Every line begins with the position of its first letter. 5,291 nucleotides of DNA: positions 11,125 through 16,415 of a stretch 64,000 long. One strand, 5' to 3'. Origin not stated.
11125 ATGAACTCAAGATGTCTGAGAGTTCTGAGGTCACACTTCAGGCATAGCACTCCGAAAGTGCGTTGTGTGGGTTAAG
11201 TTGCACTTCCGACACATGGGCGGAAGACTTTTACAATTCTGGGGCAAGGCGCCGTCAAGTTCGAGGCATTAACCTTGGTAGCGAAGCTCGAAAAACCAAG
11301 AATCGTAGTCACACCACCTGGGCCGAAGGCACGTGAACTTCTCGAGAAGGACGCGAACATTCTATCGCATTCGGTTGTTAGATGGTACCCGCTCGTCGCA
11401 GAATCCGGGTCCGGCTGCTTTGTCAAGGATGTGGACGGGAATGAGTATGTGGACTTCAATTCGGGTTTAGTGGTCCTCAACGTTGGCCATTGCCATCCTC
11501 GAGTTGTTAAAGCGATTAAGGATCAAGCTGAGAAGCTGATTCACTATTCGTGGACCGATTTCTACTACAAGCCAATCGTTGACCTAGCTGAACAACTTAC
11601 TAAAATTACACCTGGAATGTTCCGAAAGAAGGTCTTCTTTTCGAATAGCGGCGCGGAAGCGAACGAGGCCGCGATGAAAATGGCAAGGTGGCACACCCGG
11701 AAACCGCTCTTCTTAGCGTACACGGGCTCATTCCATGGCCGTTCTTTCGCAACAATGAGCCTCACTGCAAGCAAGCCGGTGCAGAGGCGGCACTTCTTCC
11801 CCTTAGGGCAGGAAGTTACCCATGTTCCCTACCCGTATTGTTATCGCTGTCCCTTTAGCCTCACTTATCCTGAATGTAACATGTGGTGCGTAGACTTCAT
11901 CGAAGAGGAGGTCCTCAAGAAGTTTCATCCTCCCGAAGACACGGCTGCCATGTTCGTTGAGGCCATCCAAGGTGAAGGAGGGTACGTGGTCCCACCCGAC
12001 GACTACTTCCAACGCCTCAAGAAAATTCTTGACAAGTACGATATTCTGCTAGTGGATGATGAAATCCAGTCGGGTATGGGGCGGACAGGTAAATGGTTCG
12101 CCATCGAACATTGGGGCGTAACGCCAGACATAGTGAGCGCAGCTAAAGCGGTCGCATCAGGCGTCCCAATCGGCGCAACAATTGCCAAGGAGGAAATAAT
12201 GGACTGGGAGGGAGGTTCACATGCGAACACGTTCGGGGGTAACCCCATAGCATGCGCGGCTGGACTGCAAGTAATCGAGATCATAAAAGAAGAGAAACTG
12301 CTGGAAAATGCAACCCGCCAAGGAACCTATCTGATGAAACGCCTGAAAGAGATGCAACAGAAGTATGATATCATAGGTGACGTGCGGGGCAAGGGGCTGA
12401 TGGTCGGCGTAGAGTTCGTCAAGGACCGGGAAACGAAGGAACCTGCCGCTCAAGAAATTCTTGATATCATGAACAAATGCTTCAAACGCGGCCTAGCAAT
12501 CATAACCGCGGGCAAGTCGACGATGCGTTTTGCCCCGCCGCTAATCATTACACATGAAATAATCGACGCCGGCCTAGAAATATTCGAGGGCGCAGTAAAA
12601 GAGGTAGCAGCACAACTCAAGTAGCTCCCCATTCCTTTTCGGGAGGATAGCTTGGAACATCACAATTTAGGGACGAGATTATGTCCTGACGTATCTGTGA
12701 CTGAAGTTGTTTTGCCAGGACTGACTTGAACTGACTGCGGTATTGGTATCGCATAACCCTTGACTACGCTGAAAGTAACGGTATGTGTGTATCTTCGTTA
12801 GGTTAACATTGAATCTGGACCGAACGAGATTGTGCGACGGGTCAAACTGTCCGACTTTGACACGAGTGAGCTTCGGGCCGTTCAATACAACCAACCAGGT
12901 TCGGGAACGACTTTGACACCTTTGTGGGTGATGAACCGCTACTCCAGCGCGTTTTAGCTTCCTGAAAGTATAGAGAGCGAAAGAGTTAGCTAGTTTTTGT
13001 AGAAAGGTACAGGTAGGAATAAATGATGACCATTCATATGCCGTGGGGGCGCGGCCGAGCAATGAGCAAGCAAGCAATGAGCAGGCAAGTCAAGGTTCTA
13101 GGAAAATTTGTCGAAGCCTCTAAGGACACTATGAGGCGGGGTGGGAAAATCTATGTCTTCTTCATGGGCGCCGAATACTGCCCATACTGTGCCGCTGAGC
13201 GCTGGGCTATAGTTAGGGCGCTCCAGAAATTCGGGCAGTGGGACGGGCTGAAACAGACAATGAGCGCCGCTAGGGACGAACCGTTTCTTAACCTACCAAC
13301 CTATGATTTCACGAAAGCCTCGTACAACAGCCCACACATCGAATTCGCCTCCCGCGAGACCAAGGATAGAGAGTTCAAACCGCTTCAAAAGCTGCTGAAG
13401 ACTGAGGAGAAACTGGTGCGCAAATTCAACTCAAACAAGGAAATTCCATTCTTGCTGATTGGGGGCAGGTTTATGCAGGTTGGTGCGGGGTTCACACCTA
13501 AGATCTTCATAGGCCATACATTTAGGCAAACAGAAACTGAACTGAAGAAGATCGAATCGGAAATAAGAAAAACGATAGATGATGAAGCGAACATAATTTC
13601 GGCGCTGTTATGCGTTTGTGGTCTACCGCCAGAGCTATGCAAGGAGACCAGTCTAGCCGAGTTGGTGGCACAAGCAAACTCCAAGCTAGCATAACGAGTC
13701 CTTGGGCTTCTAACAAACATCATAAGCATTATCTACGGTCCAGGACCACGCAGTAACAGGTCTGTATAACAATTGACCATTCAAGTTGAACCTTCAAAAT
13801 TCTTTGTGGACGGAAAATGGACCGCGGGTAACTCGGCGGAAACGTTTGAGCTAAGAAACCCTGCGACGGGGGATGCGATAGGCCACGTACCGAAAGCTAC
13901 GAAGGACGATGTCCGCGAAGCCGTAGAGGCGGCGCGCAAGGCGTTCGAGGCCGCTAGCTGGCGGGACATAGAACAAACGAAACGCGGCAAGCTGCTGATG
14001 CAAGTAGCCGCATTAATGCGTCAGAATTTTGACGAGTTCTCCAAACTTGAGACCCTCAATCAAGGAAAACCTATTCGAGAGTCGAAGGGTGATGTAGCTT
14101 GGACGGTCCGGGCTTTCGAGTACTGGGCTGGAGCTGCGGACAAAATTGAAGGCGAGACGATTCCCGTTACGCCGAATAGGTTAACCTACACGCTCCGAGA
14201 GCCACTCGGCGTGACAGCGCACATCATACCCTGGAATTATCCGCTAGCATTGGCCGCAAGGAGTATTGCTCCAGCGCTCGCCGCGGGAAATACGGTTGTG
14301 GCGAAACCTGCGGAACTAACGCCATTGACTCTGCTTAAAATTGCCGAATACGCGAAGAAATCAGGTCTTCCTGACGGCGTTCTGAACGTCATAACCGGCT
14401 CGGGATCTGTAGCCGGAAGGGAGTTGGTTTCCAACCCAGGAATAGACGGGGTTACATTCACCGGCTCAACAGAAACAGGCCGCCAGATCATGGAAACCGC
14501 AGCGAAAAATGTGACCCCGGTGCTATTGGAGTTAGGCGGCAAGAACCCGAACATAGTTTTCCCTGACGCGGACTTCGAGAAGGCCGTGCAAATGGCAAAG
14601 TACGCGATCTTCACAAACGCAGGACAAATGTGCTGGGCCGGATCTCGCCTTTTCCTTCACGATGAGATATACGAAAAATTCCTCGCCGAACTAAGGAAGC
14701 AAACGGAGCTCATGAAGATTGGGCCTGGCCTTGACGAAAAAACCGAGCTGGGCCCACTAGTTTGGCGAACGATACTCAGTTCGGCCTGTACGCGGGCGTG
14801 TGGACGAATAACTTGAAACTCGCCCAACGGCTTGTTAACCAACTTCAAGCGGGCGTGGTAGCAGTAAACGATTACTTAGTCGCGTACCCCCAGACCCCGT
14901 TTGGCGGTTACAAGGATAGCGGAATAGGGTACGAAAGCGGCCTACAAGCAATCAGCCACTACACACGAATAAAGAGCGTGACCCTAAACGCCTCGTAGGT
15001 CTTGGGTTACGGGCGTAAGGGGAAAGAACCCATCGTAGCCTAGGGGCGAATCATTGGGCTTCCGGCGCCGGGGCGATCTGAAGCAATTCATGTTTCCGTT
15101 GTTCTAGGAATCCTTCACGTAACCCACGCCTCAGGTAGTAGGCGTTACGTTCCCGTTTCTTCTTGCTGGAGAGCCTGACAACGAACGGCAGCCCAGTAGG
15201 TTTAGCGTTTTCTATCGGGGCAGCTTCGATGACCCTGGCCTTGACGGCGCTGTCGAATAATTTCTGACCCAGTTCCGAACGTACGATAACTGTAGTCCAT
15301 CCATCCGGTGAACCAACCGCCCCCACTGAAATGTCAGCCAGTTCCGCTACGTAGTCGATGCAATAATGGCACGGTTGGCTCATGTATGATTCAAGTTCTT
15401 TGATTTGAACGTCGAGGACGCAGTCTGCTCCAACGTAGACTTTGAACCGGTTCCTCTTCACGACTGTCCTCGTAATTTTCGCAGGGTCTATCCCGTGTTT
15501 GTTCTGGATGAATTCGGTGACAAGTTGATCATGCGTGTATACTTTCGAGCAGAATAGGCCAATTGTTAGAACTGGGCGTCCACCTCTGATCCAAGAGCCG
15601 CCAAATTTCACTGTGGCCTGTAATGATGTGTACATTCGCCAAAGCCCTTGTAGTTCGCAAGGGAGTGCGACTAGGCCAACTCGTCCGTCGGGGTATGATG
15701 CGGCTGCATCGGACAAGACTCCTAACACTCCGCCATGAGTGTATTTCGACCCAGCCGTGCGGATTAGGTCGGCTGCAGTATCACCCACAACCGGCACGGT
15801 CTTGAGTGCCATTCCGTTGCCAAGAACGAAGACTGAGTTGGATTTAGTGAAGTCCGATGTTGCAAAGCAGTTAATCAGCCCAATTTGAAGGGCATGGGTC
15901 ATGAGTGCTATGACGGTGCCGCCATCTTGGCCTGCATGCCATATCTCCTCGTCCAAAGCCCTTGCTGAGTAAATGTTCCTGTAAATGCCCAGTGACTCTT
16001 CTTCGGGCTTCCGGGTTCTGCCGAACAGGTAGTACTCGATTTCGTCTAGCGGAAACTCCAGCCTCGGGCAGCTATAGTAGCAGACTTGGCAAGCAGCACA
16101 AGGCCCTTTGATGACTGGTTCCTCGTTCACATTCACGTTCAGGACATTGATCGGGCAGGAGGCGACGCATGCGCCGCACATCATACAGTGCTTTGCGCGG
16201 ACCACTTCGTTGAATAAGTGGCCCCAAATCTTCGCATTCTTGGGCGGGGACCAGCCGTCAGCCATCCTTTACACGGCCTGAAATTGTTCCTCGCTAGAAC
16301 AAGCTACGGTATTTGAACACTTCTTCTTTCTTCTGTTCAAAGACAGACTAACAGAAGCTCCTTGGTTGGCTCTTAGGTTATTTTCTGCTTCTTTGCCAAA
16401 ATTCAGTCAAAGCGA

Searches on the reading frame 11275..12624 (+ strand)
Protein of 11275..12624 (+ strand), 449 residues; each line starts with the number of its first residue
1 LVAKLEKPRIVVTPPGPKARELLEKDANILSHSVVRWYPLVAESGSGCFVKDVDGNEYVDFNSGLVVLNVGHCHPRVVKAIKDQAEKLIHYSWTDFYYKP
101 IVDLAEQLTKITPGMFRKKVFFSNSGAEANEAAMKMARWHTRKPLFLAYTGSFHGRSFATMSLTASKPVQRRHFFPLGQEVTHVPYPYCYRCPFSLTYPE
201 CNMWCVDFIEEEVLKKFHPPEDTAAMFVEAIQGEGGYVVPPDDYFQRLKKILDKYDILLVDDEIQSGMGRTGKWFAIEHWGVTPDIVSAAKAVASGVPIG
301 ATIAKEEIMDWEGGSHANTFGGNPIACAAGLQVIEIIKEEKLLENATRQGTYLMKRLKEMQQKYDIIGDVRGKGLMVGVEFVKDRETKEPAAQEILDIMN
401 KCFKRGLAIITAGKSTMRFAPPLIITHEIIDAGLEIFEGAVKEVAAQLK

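Call 16: search_protein_families(library=pfam, proteins=[window:11275-12624:+], max_evalue=0.0001)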
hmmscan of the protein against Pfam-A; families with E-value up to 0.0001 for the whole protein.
window:11275-12624:+ (449 aa): 1 family
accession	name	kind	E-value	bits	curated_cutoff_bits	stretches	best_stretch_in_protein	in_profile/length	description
PF00202.27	Aminotran_3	-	2.6e-126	422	30.5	1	39-440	10-402/403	Aminotransferase class-III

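Call 38: search_protein_families(library=pfam, proteins=[window:11275-12624:+], max_evalue=0.01)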
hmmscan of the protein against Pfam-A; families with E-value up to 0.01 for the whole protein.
window:11275-12624:+ (449 aa): 1 family
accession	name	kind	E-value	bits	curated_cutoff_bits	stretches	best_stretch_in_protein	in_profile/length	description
PF00202.27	Aminotran_3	-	2.6e-126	422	30.5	1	39-440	10-402/403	Aminotransferase class-III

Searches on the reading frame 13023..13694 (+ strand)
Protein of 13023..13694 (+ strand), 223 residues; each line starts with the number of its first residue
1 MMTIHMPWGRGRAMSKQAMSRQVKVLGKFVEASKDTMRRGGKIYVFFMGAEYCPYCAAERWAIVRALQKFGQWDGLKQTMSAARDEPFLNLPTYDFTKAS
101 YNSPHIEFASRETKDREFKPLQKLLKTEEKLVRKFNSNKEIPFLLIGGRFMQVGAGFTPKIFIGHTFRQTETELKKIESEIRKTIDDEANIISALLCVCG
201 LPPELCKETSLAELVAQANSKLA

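Call 45: search_protein_families(library=pfam, proteins=[window:13023-13694:+], max_evalue=0.001)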
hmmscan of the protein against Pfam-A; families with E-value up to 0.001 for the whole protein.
window:13023-13694:+ (223 aa): 1 family
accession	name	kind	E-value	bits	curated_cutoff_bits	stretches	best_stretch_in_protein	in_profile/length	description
PF06053.17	DUF929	-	8.4e-20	71.7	24.6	1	28-135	1-112/205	Domain of unknown function (DUF929)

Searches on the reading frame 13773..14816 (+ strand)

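Call 16: search_protein_families(library=pfam, proteins=[window:13773-14816:+], max_evalue=0.0001)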
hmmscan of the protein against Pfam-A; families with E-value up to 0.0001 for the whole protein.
window:13773-14816:+ (347 aa): 1 family
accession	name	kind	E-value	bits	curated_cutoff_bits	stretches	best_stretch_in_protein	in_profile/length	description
PF00171.27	Aldedh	-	3.8e-121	405.3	23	1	16-330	1-312/461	Aldehyde dehydrogenase family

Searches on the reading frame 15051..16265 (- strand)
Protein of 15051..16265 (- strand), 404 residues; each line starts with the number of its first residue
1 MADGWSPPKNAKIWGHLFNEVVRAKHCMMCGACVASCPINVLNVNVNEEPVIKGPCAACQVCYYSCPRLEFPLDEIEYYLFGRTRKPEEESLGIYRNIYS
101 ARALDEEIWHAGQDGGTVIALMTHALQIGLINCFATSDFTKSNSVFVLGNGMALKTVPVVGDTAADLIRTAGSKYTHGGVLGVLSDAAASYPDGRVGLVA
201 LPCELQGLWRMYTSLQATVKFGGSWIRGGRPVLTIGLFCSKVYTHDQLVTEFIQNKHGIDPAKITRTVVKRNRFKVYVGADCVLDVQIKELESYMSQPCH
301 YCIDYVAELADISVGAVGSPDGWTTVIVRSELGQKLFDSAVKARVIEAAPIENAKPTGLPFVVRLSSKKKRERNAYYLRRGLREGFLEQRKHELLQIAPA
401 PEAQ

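Call 16: search_protein_families(library=pfam, proteins=[window:15051-16265:-], max_evalue=0.0001)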
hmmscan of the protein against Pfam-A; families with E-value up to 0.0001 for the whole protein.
window:15051-16265:- (404 aa): 4 families
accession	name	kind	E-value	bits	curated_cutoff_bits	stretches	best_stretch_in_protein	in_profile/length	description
PF04432.18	FrhB_FdhB_C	-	7.1e-35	120.5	23.3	1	195-353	3-149/150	Coenzyme F420 hydrogenase/dehydrogenase, beta subunit C terminus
PF04422.18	FrhB_FdhB_N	-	1.3e-12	48.1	22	1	98-184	1-77/78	Coenzyme F420 hydrogenase/dehydrogenase, beta subunit N-term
PF13237.11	Fer4_10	-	2.6e-06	27.7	25.5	1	23-67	5-53/53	4Fe-4S dicluster domain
PF13183.11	Fer4_8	-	2.6e-05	25.1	27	0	24-39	2-17/68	4Fe-4S dicluster domain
